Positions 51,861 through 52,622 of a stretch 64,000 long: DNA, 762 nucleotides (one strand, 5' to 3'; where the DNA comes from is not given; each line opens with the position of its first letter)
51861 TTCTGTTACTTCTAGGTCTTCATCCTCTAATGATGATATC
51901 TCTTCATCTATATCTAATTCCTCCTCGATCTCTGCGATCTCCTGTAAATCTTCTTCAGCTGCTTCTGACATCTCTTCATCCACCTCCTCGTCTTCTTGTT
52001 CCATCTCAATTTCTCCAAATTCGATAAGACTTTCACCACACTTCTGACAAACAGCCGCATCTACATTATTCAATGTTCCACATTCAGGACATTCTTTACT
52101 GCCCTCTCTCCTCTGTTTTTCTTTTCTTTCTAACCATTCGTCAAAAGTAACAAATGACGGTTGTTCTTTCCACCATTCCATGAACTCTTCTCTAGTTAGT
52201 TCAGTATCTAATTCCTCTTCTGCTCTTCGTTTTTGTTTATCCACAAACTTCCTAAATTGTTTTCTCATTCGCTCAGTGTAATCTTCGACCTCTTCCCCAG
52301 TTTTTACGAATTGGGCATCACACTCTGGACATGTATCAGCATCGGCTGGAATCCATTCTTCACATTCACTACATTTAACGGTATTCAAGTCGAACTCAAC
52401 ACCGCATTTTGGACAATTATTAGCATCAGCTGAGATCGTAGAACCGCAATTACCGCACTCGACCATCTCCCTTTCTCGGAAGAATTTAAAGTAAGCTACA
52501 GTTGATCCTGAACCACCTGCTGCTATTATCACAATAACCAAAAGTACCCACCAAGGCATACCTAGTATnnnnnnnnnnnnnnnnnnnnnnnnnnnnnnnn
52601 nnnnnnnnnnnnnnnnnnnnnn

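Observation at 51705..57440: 1911-aa acidic CARDB-repeat surface protein with cytoplasmic triple zinc-ribbon tail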

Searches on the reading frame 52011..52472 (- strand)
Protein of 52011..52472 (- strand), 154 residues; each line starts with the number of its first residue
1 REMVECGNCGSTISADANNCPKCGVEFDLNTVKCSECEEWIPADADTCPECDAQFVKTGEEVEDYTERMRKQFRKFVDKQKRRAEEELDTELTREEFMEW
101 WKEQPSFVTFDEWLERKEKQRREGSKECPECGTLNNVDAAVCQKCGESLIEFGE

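Call 30: predict_structure(alignment_id=A1)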
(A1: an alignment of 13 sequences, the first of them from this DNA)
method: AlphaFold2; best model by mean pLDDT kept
length: 154 residues; sequences in the alignment: 13
mean_pLDDT: 70.1   pTM: 0.41
mean pLDDT of the five models: 70.1, 69.6, 69.3, 67.8, 67.2
residues with pLDDT >= 90: 6; 70-90: 68; 50-70: 68; < 50: 12
segments of 3 or more residues with pLDDT < 50: 55-63, 152-154
pLDDT, mean of each block of 10 residues (from residue 1): 63 72 67 61 64 51 61 84 88 89 86 75 63 67 71 42
secondary structure, 60 per line:
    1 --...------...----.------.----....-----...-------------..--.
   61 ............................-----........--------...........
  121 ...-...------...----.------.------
elements in order: E3-5 E12-14 E31-34 E40-42 H60-88 H94-101 H110-123 E125-127 E134-136

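Call 32: search_protein_representatives(alignment_id=A1)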
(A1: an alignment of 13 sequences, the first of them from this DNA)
Query: 13 sequences, 154 profile positions. Proteins with E-value up to 0.001 (for the whole library): 1601; up to 1e-10: 340; up to 1e-30: 167. The best 150 are listed.
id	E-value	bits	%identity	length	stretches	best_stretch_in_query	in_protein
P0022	6.8e-83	292.6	-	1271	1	1-153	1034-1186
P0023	1.5e-82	291.5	-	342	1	2-153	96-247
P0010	3.3e-82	290.4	-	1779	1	1-153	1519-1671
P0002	3.5e-81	287.1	-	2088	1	1-153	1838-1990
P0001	5.4e-80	283.2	-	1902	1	1-153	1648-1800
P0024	6.5e-79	279.7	-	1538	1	1-154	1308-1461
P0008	2.4e-78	277.9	-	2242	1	1-154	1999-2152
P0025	3.1e-77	274.3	-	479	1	1-153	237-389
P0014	3.2e-77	274.2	-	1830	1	1-153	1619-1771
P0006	4.9e-77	273.6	-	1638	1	1-154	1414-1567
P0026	6.6e-77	273.2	-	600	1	1-154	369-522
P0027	1.2e-76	272.3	-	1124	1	1-153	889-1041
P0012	2.3e-76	271.4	-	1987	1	1-152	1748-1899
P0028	3.2e-75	267.7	-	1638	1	1-153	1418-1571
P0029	2.4e-74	264.9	-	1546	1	2-153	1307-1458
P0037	9.4e-56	204.5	-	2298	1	2-149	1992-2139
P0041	8.5e-54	198.1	-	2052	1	2-150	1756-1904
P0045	2.3e-53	196.7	-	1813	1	2-148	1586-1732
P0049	1.0e-52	194.6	-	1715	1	2-148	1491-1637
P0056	3.4e-52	192.9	-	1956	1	2-149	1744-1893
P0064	2.4e-51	190.2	-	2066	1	2-148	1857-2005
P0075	4.2e-50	186.1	-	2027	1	2-152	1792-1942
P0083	1.5e-49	184.3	-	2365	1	2-150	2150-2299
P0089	4.8e-49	182.7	-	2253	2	2-149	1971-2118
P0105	5.9e-48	179.2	-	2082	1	2-149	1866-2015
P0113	4.1e-47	176.4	-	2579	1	2-149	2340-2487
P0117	3.1e-46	173.6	-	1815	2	2-151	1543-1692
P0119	4.1e-46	173.2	-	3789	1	2-148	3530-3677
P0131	2.8e-44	167.2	-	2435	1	2-148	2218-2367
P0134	1.2e-43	165.2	-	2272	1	2-149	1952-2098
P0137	2.1e-43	164.4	-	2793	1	2-147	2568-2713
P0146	1.1e-41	158.8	-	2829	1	2-148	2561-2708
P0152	8.3e-41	156.0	-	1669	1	4-150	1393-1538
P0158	3.2e-40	154.0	-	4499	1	2-150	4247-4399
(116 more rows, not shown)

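Call 33: find_homologous_proteins(query=A1, max_evalue=1e-10)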
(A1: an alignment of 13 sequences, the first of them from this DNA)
Query A1 (13 sequences) (154 aa, profile of the alignment): 18 proteins with E <= 1e-10 among 840 candidates.
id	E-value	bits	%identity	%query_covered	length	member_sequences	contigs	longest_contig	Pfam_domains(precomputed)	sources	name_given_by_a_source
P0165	3.0e-82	292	79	97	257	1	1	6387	PF13240.12,PF12773.14,PF17032.11,PF10571.16,PF07282.19,PF13248.12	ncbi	ncbi:MAG: zinc ribbon domain-containing protein, partial [Candidatus Natronoplasma sp.]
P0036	4.1e-62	227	75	79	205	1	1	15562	PF12773.14,PF13248.12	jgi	-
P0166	5.0e-53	197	52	97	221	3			PF18912.7,PF13240.12,PF12773.14,PF17032.11,PF10571.16,PF13248.12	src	-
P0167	7.5e-53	197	52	97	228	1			PF18912.7,PF13240.12,PF12773.14,PF17032.11,PF10571.16,PF13248.12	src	-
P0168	5.4e-52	194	48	94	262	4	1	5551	PF13240.12,PF12773.14,PF17032.11,PF10571.16,PF13248.12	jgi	jgi:ribosomal protein L40E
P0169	8.0e-52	193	49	99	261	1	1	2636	PF18912.7,PF13240.12,PF12773.14,PF17032.11,PF10571.16,PF13248.12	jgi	-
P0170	1.1e-50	190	44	94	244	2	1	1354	PF13240.12,PF12773.14,PF17032.11,PF28085.1,PF24463.2,PF13717.12,PF10571.16,PF13248.12,PF08271.18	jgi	-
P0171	6.6e-50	187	44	94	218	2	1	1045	PF18912.7,PF13240.12,PF12773.14,PF17032.11,PF28085.1,PF24463.2,PF13717.12,PF10571.16,PF07282.19,PF13248.12,PF08271.18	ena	-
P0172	9.2e-49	183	46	94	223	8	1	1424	PF18912.7,PF13240.12,PF12773.14,PF17032.11,PF10571.16,PF13248.12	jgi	jgi:RNA polymerase subunit RPABC4/transcription elongation factor Spt4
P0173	5.9e-48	181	48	94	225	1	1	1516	PF18912.7,PF13240.12,PF12773.14,PF17032.11,PF10571.16,PF13248.12,PF08271.18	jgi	-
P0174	1.2e-45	173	43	94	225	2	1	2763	PF13240.12,PF12773.14,PF17032.11,PF10571.16,PF13248.12,PF08271.18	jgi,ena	-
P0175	7.8e-45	171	76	61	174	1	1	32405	-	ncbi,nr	ncbi:MAG: zinc ribbon domain-containing protein, partial [Candidatus Thermoplasmatota archaeon]|nr:z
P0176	2.6e-44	169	42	94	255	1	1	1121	PF18912.7,PF13240.12,PF12773.14,PF17032.11,PF10571.16,PF13248.12,PF08271.18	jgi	jgi:ribosomal protein L40E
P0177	5.2e-40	155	42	97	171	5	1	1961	PF18912.7,PF13240.12,PF12773.14,PF17032.11,PF28085.1,PF24463.2,PF13248.12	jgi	jgi:RNA polymerase subunit RPABC4/transcription elongation factor Spt4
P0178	1.6e-28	118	42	73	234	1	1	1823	PF13240.12,PF12773.14,PF17032.11,PF24463.2,PF24460.2,PF13248.12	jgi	jgi:RNA polymerase subunit RPABC4/transcription elongation factor Spt4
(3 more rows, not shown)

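Call 35: list_cluster_members(proteins=[P0022, P0037, P0041, P0056, P0083, P0113, P0119, P0137, P0158, P0146])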
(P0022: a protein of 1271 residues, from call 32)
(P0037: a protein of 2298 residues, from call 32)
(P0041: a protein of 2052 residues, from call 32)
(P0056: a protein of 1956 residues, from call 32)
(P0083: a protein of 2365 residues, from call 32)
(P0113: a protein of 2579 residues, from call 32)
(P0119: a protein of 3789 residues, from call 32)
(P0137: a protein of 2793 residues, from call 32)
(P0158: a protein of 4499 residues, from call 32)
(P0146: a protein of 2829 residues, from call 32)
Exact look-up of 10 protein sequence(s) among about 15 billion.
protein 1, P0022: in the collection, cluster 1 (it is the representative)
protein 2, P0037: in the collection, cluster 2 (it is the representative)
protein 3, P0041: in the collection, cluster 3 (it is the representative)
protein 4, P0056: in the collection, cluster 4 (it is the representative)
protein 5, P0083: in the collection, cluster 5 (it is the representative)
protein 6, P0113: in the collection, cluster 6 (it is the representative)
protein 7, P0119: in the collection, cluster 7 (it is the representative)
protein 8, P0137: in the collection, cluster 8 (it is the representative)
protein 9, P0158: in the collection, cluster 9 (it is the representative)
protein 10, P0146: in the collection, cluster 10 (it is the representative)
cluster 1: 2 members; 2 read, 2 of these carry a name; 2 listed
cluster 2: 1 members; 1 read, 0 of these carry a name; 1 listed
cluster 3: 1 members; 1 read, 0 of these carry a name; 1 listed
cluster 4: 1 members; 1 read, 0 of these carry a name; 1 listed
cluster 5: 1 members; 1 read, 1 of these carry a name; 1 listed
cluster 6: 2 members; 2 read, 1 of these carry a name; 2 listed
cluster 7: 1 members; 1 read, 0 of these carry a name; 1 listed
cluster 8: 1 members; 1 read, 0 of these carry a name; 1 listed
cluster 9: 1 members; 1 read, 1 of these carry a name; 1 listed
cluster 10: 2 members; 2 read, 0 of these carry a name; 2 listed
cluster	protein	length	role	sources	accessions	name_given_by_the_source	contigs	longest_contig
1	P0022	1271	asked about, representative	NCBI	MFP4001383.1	MAG: CARDB domain-containing protein, partial [Thermoplasmata archaeon]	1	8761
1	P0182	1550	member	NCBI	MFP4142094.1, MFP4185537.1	MAG: CARDB domain-containing protein [Thermoplasmata archaeon]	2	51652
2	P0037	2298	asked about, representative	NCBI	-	-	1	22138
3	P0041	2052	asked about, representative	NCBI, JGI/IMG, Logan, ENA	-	-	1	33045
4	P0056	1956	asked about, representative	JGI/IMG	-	-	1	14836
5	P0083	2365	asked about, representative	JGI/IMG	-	subtilase family serine protease/ribosomal protein L40E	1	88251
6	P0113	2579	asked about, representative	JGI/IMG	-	-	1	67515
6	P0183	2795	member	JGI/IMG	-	subtilase family serine protease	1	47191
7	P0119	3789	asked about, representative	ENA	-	-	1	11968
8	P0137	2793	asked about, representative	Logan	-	-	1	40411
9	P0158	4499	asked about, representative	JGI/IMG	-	subtilase family serine protease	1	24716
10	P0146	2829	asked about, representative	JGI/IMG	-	-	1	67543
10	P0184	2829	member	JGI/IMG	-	-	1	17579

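Call 37: find_related_loci(query=A1, collection=genome_contigs, flank=8000)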
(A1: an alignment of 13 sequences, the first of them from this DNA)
Query A1 (154 aa) in genome_contigs; peptide patterns used: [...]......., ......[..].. (x = any residue, [..] = any of these).
137 stretches matched a pattern; 42 encode a relative of the query (tblastn E <= 1e-3); 42 distinct loci.
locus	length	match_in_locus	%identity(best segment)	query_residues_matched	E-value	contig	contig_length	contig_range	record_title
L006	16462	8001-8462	79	1-154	8e-85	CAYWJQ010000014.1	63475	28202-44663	MAG TPA_asm: uncultured Thermoplasmata archaeon isolate ERP127260_co1_25 genome assembly, contig: NODE_93_length_63475_c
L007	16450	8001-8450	79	2-151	2e-84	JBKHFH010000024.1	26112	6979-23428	MAG: Thermoplasmata archaeon isolate D1M05_39 NODE_1034_length_26112_cov_49.636911, whole genome shotgun sequence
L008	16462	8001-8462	79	1-154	2e-83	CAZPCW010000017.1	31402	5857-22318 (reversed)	MAG TPA_asm: uncultured Thermoplasmata archaeon isolate ERP127260_co1_37 genome assembly, contig: NODE_486_length_31402_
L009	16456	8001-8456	76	2-153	5e-81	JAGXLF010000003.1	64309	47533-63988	MAG: Thermoplasmatota archaeon isolate GSL_GSL3510_9 NODE_24_length_64309_cov_15.998, whole genome shotgun sequence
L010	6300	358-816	76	2-154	7e-80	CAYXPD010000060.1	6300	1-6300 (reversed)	MAG TPA_asm: uncultured Thermoplasmata archaeon isolate binchicken_co32_414 genome assembly, contig: NODE_22458_length_6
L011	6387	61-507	79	2-150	5e-79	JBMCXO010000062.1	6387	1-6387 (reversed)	MAG: Candidatus Natronoplasma sp. isolate D5M12_42 NODE_6537_length_6387_cov_11.307960, whole genome shotgun sequence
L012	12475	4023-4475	73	2-152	3e-78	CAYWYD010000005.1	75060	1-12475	MAG TPA_asm: uncultured Thermoplasmata archaeon isolate ERP127260_co1_119 genome assembly, contig: NODE_54_length_75060_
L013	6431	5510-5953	76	2-149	5e-78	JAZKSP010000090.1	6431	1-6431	MAG: Thermoplasmatota archaeon isolate NA-30cm_bin.7 NODE_1512_length_6431_cov_20.158720, whole genome shotgun sequence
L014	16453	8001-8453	73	2-152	2e-77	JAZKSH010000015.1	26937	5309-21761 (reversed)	MAG: Thermoplasmatota archaeon isolate NA-30cm_bin.11 NODE_176_length_26937_cov_10.373038, whole genome shotgun sequence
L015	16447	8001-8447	71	2-150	2e-75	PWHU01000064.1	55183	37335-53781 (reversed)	MAG: Thermoplasmata archaeon isolate T1Sed10_113R1 T1-Sed10-C305, whole genome shotgun sequence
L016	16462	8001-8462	69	1-154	1e-74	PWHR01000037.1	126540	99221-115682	MAG: Thermoplasmata archaeon isolate T1Sed10_119m T1-Sed10-C29, whole genome shotgun sequence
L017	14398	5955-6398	72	2-149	1e-72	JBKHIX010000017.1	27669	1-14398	MAG: Thermoplasmata archaeon isolate D3M20_1 NODE_19_length_27669_cov_6.402477, whole genome shotgun sequence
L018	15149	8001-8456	65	2-152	9e-70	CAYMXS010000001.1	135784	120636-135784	MAG TPA_asm: uncultured Thermoplasmata archaeon isolate ERP127260_co1_112 genome assembly, contig: NODE_13_length_135784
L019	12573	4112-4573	61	1-154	2e-68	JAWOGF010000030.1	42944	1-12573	MAG: Candidatus Saliniplasma sp. isolate BLK6-3.bin.216 k191_2670656, whole genome shotgun sequence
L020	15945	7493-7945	64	2-152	1e-68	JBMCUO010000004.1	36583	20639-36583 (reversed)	MAG: Candidatus Saliniplasma sp. isolate D4M11_23 NODE_465_length_36583_cov_10.293473, whole genome shotgun sequence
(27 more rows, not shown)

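Call 45: search_solved_structures(query=A1, max_evalue=1)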
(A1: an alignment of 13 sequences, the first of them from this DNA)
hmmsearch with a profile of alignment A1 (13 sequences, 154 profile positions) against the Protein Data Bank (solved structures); distinct sequences matched with E-value up to 1: 17.
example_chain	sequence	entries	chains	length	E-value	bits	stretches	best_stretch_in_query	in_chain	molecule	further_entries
2i13_A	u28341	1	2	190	0.0033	20.8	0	18-57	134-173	Aart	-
5t0u_A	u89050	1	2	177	0.0078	19.6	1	17-76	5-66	Transcriptional repressor CTCF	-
8sss_A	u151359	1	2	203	0.0096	19.3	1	18-76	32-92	Transcriptional repressor CTCF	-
8sst_A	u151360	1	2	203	0.011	19.1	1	18-75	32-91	Transcriptional repressor CTCF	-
5yef_A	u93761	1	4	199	0.017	18.5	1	18-76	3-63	Transcriptional repressor CTCF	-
8hku_L40E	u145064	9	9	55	0.025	17.9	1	124-151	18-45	50S ribosomal protein L40E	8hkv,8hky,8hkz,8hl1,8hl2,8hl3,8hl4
2ayj_A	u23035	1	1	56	0.087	16.2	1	123-152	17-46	50S ribosomal protein L40e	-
5li0_4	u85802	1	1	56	0.098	16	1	123-147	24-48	50S ribosomal protein L32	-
4wce_Z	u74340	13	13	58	0.1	15.9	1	123-147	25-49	50S ribosomal protein L32 | Large ribosomal subunit protein bL32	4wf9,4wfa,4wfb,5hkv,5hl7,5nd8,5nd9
1mey_C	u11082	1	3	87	0.16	15.4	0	19-59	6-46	CONSENSUS ZINC FINGER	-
2m0d_A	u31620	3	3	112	0.18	15.1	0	19-60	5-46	Zinc finger and BTB domain-containing protein 17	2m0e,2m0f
7w1m_H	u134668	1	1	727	0.29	14.5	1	18-74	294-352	Transcriptional repressor CTCF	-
7qep_D6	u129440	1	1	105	0.33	14.3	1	118-151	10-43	40S ribosomal protein S26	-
8ia3_A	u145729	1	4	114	0.42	14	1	33-97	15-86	Upstream stimulatory factor 2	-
6tdu_E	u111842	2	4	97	0.43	13.9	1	58-118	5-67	ATPTB12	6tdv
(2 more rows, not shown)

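Call 46: find_homologous_proteins(query=P0041, max_evalue=1e-20)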
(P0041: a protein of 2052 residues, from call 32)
Query P0041 (2052 aa): 6 proteins with E <= 1e-20 among 8000 candidates.
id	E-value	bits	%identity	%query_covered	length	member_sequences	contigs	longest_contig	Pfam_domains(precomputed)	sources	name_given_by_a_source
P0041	0.0e+0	4673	100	100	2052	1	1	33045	PF13240.12,PF12773.14,PF07705.18,PF13248.12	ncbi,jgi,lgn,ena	-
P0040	0.0e+0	2133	55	47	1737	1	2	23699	PF13240.12,PF12773.14,PF07705.18,PF13248.12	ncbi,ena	-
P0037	0.0e+0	2120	41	78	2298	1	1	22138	PF13240.12,PF12773.14,PF07705.18,PF13248.12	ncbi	-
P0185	0.0e+0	2076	44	62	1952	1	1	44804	PF13240.12,PF12773.14,PF07705.18,PF13248.12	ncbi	-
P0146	1.7e-88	316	29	40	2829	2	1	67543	PF13240.12,PF12773.14,PF07705.18,PF13248.12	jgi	-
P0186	4.9e-88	314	29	32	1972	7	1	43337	PF13240.12,PF12773.14,PF07705.18,PF13620.13,PF13248.12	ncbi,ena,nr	ncbi:MAG: hypothetical protein KAS60_05690 [Thermoplasmata archaeon]|nr:hypothetical protein [Thermo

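Call 49: list_cluster_members(proteins=[P0045, P0049, P0064, P0075, P0089, P0105, P0117, P0131, P0134, P0152])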
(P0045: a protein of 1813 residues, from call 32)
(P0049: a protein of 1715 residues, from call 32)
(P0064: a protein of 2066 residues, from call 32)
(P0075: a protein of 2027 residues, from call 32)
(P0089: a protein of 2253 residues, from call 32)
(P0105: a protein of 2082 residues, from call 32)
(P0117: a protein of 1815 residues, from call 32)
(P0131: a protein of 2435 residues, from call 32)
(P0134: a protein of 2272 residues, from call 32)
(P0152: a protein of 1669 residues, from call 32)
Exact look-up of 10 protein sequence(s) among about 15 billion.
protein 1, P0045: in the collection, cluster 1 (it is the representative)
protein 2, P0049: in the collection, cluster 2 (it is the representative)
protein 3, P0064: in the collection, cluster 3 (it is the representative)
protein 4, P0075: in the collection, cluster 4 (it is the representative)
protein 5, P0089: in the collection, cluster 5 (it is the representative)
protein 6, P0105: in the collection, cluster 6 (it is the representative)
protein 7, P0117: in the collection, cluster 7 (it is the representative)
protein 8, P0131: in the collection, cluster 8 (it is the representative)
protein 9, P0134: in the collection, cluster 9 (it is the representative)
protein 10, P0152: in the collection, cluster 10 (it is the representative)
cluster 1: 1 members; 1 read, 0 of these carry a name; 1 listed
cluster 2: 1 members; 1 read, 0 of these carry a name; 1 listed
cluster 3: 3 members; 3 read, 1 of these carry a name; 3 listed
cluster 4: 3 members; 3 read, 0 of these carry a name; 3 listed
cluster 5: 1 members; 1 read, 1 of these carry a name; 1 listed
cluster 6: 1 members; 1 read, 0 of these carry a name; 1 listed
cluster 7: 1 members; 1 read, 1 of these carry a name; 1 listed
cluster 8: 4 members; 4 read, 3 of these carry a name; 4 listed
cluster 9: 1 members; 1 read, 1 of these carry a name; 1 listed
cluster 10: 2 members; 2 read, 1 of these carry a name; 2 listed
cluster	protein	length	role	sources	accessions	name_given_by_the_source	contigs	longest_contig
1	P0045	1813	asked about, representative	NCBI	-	-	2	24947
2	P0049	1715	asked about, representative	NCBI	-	-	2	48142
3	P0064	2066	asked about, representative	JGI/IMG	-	-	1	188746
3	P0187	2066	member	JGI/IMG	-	subtilase family serine protease/ribosomal protein L40E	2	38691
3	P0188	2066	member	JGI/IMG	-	-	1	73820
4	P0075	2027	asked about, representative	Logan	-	-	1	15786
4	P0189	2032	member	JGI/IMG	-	-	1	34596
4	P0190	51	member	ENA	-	-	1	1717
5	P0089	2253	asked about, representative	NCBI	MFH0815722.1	MAG: CARDB domain-containing protein [Methanobacteriota archaeon]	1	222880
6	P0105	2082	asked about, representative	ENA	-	-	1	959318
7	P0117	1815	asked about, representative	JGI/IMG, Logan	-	ribosomal protein L40E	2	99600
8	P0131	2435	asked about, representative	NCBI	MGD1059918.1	MAG: CARDB domain-containing protein [Methanomassiliicoccales archaeon]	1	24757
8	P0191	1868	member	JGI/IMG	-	subtilase family serine protease/ribosomal protein L40E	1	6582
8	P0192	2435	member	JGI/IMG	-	subtilase family serine protease/ribosomal protein L40E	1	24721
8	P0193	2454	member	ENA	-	-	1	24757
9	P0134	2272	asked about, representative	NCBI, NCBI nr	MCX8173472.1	MAG: hypothetical protein N3F63_02520 [Thermoplasmata archaeon] | hypothetical protein [Thermoplasmata archaeon]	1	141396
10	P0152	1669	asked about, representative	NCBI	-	-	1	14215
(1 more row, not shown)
